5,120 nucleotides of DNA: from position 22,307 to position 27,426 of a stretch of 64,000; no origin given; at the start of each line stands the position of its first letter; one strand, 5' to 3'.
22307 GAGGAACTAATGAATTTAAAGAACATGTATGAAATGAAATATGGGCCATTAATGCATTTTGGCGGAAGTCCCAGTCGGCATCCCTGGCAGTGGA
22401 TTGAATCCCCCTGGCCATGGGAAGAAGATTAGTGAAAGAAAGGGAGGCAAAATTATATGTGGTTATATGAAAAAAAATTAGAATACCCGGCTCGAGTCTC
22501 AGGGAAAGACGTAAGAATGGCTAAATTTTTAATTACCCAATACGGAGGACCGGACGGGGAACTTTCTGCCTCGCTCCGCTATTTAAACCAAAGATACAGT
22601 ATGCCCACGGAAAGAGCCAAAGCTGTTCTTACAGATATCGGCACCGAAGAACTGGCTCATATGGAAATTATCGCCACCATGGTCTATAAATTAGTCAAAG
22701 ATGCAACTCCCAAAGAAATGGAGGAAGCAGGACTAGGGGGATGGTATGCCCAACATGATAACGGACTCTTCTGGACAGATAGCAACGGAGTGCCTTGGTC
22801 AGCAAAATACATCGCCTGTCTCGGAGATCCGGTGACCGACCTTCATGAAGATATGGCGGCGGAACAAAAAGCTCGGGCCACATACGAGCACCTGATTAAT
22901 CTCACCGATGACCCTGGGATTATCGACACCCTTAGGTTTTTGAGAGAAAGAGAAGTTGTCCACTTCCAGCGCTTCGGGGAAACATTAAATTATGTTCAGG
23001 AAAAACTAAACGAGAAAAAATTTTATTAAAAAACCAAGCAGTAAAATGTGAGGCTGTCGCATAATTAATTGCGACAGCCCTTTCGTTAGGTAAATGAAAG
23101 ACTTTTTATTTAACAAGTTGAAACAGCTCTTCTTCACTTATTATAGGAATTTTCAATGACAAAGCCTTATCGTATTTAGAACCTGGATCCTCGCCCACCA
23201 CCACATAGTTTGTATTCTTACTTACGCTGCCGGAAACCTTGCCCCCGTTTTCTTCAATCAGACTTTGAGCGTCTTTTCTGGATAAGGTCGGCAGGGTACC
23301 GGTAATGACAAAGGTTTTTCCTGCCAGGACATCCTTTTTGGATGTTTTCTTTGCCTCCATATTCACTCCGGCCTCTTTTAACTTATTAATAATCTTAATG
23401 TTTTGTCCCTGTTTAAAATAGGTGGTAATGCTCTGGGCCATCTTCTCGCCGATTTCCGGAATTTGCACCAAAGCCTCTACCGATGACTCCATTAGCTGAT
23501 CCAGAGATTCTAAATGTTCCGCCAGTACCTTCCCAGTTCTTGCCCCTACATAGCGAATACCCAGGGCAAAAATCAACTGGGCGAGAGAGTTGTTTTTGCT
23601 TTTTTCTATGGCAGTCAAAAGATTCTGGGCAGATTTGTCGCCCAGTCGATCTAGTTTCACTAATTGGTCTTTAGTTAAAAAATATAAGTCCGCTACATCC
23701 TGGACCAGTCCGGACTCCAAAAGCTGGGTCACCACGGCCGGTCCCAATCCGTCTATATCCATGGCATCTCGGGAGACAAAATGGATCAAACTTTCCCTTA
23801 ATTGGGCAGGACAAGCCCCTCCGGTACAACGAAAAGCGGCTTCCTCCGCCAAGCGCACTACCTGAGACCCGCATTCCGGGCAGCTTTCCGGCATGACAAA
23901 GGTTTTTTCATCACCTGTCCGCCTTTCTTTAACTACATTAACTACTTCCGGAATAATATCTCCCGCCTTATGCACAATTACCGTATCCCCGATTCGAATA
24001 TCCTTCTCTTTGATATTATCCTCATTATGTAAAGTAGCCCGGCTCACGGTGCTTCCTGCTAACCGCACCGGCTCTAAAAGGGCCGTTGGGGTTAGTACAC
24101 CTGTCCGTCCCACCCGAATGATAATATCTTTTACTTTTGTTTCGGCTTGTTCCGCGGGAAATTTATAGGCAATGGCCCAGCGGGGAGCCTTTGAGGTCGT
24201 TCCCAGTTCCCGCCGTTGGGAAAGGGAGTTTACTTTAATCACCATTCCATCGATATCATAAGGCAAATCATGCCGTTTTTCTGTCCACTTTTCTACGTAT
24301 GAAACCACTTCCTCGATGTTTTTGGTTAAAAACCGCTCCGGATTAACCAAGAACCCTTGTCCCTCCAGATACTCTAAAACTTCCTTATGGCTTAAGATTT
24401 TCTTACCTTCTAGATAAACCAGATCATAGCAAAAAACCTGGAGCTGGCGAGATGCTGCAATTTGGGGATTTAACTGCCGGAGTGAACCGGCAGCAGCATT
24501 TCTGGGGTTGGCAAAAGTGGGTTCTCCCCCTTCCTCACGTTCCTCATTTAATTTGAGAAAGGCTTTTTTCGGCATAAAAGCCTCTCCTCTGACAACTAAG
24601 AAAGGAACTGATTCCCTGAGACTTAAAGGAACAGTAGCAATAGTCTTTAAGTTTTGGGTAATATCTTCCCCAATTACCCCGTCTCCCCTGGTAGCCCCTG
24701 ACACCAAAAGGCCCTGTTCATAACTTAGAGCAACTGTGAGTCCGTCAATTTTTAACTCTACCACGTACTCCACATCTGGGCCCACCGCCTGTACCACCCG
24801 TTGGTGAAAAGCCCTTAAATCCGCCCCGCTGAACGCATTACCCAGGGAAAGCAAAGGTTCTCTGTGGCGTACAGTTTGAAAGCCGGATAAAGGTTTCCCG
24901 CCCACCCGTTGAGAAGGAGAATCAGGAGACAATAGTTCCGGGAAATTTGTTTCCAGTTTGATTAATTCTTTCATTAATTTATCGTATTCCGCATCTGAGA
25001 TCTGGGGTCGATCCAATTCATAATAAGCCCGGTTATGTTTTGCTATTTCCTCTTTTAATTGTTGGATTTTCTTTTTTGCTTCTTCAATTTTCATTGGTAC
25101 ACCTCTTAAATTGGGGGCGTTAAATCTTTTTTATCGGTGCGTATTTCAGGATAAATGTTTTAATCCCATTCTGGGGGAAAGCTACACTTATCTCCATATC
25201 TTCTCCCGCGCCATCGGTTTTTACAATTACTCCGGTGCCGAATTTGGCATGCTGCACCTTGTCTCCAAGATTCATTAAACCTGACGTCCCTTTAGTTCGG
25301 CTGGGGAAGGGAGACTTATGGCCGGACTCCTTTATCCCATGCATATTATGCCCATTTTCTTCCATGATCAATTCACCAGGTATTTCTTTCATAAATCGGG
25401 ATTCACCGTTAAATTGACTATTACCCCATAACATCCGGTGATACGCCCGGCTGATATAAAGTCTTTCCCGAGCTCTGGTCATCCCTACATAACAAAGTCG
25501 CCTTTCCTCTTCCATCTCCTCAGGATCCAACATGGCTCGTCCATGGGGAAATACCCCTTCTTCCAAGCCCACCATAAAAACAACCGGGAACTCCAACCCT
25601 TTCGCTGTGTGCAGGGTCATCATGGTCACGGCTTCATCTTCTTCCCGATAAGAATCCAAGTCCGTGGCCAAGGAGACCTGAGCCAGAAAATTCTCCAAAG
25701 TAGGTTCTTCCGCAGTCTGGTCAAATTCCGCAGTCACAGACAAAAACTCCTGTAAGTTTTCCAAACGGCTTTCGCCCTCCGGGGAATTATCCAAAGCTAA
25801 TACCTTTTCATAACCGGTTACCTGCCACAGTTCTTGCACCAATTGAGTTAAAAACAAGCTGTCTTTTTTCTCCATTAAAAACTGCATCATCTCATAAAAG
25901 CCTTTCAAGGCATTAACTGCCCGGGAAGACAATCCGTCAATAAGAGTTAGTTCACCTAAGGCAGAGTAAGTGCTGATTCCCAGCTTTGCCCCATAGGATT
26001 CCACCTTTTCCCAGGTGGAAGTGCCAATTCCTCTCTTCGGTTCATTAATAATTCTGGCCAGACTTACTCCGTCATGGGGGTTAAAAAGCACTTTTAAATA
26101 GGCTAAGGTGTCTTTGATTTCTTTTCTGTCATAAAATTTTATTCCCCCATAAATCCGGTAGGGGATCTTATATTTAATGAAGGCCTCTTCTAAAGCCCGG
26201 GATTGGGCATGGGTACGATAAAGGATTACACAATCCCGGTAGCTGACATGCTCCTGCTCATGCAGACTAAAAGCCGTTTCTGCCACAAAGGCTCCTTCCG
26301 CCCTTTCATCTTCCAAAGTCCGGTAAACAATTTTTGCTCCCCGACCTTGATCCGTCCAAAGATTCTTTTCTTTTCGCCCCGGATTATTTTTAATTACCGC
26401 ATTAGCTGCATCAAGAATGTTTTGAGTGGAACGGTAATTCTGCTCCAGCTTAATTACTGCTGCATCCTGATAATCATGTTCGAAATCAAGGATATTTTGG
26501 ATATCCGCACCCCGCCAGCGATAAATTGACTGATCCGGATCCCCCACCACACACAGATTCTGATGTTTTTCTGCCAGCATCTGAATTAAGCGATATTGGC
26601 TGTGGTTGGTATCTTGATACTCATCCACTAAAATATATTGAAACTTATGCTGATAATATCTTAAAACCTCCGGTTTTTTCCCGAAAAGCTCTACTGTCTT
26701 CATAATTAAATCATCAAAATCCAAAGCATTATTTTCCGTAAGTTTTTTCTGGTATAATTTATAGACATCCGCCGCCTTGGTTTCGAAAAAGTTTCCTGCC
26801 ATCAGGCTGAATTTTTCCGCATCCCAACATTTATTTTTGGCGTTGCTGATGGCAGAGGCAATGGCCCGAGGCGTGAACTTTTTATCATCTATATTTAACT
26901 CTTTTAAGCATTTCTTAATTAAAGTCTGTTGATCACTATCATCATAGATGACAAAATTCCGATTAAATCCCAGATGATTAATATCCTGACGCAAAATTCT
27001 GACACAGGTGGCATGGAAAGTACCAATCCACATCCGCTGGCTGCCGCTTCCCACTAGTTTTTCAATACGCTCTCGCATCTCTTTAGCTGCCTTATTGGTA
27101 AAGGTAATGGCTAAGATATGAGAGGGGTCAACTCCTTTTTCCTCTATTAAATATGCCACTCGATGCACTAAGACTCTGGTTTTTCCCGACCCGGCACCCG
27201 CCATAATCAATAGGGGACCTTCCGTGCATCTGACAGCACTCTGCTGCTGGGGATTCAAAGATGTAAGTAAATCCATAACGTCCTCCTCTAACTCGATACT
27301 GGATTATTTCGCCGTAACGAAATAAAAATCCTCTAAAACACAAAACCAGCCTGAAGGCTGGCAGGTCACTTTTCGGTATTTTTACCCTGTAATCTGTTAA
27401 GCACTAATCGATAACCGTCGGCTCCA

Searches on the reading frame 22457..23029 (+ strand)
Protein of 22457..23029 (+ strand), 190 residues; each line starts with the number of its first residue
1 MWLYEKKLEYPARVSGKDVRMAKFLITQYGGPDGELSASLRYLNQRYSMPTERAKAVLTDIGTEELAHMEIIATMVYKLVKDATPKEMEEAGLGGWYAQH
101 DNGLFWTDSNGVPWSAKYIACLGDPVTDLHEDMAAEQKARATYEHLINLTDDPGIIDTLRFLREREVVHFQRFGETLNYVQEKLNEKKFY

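Call 5: search_protein_families(library=pfam, proteins=[window:22457-23029:+])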
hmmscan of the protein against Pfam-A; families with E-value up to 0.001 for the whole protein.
window:22457-23029:+ (190 aa): 1 family
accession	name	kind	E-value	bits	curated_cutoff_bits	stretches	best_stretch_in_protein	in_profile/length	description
PF05067.18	Mn_catalase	-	1.3e-60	205.2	27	1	1-184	1-198/284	Manganese containing catalase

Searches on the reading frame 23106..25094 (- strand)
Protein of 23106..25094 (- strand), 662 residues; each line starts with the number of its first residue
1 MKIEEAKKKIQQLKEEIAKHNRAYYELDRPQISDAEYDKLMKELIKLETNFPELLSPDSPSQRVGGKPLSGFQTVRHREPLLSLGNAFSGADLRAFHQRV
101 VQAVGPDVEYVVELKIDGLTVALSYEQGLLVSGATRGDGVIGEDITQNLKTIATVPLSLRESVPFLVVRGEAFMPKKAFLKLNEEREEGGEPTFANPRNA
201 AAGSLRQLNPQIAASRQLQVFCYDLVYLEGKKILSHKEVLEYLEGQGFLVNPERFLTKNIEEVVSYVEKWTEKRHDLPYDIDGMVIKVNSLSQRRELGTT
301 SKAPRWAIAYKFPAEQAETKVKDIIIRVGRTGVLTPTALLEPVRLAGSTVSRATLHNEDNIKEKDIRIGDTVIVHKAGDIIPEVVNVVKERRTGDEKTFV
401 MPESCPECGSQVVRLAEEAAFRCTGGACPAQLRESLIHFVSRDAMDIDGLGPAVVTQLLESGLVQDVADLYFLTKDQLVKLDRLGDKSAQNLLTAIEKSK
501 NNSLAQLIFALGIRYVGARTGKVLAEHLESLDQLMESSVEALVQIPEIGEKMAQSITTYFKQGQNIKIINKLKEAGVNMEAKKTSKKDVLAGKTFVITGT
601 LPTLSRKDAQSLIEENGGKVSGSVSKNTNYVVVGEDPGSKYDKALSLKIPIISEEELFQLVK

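Call 5: search_protein_families(library=pfam, proteins=[window:23106-25094:-])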
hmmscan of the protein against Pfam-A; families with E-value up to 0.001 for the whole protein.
window:23106-25094:- (662 aa): 11 families
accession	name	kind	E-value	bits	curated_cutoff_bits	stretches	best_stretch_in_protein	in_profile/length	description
PF01653.23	DNA_ligase_aden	-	2.2e-96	322.7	27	1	70-315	2-253/253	NAD-dependent DNA ligase adenylation domain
PF03120.22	DNA_ligase_OB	-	3.5e-36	123.3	32.9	1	318-395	1-78/79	NAD-dependent DNA ligase OB-fold domain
PF12826.13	HHH_2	-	7e-23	81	27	1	507-569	2-64/64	Helix-hairpin-helix motif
PF00533.33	BRCT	-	2.2e-20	73.1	21.3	1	587-660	3-77/78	BRCA1 C Terminus (BRCT) domain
PF14520.12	HHH_5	-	1.7e-15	57.6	27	2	511-556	5-51/57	Helix-hairpin-helix domain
PF12738.14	PTCB-BRCT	-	1.6e-10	41.3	22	1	604-653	11-60/63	twin BRCT domain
PF03119.21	DNA_ligase_ZBD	-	2.3e-09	37.4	25.8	1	405-430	2-27/27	NAD-dependent DNA ligase C4 zinc finger domain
PF22745.1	Nlig-Ia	-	7.2e-09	36.6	27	1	8-56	4-52/92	DNA ligase-like, N-terminal NAD+-binding domain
PF16589.12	BRCT_2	-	4.3e-06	27.4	27.3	1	589-655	2-68/86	BRCT domain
PF00633.29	HHH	-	9.1e-05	22.6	24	1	530-559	1-30/30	Helix-hairpin-helix motif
PF12836.13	HHH_3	-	0.00037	21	27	0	538-574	12-48/65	Helix-hairpin-helix motif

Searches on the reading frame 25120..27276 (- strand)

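Call 5: search_protein_families(library=pfam, proteins=[window:25120-27276:-])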
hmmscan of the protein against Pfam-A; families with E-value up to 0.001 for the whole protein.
window:25120-27276:- (718 aa): 9 families
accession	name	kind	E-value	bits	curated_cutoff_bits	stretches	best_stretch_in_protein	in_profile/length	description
PF00580.27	UvrD-helicase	-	2.9e-106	355.5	23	1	7-270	1-271/271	UvrD/REP helicase N-terminal domain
PF13361.12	UvrD_C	-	1.4e-81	275.1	25.6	1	275-610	1-347/350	UvrD-like helicase C-terminal domain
PF13245.12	AAA_19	-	3.6e-27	95.6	25.1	1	11-253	1-132/134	AAA domain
PF21196.3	PcrA_UvrD_tudor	-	4.1e-18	65.4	23.9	1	671-717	2-48/48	PcrA/UvrD tudor domain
PF13538.12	UvrD_C_2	-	2.7e-10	40.4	27.4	1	551-608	3-51/52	UvrD-like helicase C-terminal domain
PF13604.12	AAA_30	-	6.9e-09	36.2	27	1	7-71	2-66/191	AAA domain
PF01443.25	Viral_helicase1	-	2.2e-08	34.7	21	0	534-608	166-226/228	Viral superfamily 1 RNA helicase core domain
PF13086.12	AAA_11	-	1.4e-05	25.5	27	1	8-249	3-249/257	AAA domain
PF04851.21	ResIII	-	0.00046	20.6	22.5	0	10-80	7-82/164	Type III restriction enzyme, res subunit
